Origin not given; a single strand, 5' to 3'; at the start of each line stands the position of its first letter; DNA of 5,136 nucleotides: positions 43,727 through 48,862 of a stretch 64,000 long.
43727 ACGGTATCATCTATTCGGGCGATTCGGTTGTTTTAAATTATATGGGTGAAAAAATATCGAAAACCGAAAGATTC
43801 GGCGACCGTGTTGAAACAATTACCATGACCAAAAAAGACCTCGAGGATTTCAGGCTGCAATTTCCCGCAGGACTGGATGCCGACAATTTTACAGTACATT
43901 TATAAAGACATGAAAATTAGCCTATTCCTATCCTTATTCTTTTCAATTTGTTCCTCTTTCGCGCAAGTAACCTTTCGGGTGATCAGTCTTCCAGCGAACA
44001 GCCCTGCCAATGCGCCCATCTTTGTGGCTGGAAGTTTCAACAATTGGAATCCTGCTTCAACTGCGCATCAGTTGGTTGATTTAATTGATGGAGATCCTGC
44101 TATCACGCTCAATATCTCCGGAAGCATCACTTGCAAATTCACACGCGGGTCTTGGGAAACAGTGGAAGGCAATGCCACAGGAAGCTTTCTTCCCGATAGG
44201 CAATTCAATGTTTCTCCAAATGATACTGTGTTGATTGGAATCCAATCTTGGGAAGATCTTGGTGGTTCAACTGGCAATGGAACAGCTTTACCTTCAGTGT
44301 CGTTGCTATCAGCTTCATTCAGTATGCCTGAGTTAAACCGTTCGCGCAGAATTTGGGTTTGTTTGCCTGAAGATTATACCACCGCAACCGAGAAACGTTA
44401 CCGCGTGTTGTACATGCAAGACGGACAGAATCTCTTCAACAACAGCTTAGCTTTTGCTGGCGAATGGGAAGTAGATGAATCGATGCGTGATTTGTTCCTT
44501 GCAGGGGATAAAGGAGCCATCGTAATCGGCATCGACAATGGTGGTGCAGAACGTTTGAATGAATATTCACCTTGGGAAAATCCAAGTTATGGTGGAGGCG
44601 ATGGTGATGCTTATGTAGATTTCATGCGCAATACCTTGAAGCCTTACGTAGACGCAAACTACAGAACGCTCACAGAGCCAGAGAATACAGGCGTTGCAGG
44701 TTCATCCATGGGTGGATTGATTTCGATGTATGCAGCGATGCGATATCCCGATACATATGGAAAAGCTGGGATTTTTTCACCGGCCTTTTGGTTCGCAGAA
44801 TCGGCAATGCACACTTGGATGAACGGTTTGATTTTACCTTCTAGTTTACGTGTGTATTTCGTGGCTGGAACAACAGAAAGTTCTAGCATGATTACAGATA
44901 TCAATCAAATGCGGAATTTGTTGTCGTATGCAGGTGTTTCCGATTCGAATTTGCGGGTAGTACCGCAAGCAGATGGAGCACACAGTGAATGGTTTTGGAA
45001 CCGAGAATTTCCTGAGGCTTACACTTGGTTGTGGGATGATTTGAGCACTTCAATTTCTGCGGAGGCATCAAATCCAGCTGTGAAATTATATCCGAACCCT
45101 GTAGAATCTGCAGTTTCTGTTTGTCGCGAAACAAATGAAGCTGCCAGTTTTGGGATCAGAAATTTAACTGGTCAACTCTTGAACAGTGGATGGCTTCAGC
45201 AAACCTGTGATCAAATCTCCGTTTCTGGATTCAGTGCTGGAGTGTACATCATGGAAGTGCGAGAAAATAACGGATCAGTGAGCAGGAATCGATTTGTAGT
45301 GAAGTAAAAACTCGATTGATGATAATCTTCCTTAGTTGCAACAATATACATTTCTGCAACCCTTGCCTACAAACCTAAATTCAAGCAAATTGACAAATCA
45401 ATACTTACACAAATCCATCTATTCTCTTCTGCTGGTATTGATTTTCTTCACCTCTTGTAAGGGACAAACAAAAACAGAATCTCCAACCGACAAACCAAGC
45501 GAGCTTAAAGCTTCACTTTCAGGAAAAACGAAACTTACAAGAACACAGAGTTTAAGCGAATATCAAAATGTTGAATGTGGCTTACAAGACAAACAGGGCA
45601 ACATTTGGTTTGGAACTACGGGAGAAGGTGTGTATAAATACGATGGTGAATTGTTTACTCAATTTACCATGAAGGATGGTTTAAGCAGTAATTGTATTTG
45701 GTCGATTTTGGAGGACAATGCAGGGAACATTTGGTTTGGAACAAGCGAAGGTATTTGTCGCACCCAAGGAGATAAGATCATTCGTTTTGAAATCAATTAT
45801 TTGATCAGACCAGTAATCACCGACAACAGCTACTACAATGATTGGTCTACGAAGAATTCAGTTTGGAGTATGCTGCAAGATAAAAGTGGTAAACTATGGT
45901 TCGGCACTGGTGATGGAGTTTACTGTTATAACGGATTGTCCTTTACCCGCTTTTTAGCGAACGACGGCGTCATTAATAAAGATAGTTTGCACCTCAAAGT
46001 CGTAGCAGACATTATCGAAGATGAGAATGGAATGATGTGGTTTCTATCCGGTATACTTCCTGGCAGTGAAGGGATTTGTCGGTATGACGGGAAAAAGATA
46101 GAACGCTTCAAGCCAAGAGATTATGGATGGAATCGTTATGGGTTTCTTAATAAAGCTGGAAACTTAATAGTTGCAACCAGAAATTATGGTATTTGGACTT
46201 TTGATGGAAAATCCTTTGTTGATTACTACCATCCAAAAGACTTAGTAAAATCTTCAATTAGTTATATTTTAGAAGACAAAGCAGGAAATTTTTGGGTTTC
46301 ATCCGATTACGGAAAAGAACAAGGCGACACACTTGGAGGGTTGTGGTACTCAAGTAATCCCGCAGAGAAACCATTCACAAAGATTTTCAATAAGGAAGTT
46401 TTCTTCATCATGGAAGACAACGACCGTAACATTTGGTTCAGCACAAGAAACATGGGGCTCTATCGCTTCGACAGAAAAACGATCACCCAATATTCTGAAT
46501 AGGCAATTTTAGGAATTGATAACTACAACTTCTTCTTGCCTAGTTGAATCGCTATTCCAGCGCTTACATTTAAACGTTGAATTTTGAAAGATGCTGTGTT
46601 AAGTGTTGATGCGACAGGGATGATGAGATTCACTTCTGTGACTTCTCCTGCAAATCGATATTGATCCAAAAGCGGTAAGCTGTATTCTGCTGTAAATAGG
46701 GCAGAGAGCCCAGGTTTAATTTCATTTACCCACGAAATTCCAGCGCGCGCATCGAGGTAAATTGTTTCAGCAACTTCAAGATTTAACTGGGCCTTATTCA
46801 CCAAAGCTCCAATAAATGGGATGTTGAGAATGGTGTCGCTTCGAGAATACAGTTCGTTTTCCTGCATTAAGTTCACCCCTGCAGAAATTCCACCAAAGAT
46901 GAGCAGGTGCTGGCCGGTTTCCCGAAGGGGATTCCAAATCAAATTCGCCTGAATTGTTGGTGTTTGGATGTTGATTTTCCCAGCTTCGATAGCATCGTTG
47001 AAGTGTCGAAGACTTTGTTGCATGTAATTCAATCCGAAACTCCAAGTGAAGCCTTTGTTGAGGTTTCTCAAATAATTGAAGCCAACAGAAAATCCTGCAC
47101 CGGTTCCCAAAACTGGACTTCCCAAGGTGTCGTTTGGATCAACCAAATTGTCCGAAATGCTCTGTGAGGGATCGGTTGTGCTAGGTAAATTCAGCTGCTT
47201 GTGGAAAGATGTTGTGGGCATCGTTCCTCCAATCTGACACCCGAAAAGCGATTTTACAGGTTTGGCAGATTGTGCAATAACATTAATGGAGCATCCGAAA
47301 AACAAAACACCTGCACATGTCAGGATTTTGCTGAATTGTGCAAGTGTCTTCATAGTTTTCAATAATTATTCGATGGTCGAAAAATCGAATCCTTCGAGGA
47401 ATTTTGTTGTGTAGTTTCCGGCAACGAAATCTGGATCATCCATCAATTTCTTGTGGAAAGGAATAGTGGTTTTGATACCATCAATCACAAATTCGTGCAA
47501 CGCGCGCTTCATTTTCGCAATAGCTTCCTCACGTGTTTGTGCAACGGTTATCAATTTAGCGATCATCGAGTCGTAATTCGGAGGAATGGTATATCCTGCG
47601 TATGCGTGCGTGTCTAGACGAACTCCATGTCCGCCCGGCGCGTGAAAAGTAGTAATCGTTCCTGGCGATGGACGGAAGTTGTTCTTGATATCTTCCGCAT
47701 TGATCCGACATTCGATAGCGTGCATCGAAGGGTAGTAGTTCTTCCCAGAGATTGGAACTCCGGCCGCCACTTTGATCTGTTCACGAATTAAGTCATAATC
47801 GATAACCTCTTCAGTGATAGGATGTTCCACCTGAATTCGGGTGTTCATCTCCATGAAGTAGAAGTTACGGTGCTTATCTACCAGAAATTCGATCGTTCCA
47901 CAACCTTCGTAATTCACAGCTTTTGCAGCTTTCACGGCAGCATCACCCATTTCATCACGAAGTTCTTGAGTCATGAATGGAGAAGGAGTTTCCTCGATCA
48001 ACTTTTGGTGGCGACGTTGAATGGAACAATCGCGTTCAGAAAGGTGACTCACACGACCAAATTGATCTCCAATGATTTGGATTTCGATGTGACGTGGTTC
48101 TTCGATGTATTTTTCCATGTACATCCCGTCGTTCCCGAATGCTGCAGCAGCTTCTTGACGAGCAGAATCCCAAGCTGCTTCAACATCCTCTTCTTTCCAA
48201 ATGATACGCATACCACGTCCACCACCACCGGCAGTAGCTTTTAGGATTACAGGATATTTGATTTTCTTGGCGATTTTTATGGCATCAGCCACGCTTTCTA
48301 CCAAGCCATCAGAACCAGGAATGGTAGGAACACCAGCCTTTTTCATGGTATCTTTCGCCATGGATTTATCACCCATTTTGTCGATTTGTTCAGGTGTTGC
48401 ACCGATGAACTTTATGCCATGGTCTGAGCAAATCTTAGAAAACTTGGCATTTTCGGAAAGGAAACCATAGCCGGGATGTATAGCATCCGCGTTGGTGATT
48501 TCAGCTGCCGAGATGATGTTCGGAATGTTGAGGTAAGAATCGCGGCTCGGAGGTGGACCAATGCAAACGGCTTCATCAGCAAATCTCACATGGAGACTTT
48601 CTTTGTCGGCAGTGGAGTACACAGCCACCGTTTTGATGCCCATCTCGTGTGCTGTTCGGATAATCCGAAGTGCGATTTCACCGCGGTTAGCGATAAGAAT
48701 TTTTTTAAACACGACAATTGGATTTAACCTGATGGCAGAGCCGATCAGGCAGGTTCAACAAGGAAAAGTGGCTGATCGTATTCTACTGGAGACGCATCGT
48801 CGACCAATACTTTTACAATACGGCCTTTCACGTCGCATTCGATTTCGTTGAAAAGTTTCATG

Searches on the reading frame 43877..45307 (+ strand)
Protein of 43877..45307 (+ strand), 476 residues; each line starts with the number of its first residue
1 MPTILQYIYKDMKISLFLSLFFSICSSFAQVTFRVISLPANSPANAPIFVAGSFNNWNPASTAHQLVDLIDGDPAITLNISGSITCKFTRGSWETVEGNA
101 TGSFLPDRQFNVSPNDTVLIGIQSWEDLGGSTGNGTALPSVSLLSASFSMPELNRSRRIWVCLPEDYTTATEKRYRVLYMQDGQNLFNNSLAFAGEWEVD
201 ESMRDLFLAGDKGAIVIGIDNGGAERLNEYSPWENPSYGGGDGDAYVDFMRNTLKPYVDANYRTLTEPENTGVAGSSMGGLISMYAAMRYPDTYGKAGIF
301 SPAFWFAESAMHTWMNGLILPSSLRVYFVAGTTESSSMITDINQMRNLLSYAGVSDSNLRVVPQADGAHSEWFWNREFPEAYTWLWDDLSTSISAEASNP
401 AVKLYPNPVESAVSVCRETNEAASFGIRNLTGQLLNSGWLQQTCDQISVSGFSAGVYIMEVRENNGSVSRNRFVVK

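Call 87: search_protein_families(library=pfam, proteins=[window:43877-45307:+], max_evalue=0.00001)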
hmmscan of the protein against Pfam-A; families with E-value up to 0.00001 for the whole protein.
window:43877-45307:+ (476 aa): 2 families
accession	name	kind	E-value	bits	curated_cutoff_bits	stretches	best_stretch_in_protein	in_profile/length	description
PF00756.26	Esterase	-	1.2e-30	107.6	22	1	152-382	3-248/251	Putative esterase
PF18962.6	Por_Secre_tail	-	2.1e-09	38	27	1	404-475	1-75/75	Secretion system C-terminal sorting domain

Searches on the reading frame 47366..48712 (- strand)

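Call 87: search_protein_families(library=pfam, proteins=[window:47366-48712:-], max_evalue=0.00001)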
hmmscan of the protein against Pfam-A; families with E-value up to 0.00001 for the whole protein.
window:47366-48712:- (448 aa): 5 families
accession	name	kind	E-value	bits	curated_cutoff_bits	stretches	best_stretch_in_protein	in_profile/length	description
PF02786.22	CPSase_L_D2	-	1.1e-75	254.2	19.8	1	115-321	1-208/211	Carbamoyl-phosphate synthase L chain, ATP binding domain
PF00289.28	Biotin_carb_N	-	3.9e-47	159.7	25.5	1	1-110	1-110/110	Biotin carboxylase, N-terminal domain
PF02785.25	Biotin_carb_C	-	1.5e-44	150.9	32.4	1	334-440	1-107/108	Biotin carboxylase C-terminal domain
PF02222.28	ATP-grasp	-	2.9e-10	40.5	27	1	137-292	15-162/179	ATP-grasp domain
PF07478.18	Dala_Dala_lig_C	-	5.1e-10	39.6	24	1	145-291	29-174/204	D-ala D-ala ligase C-terminus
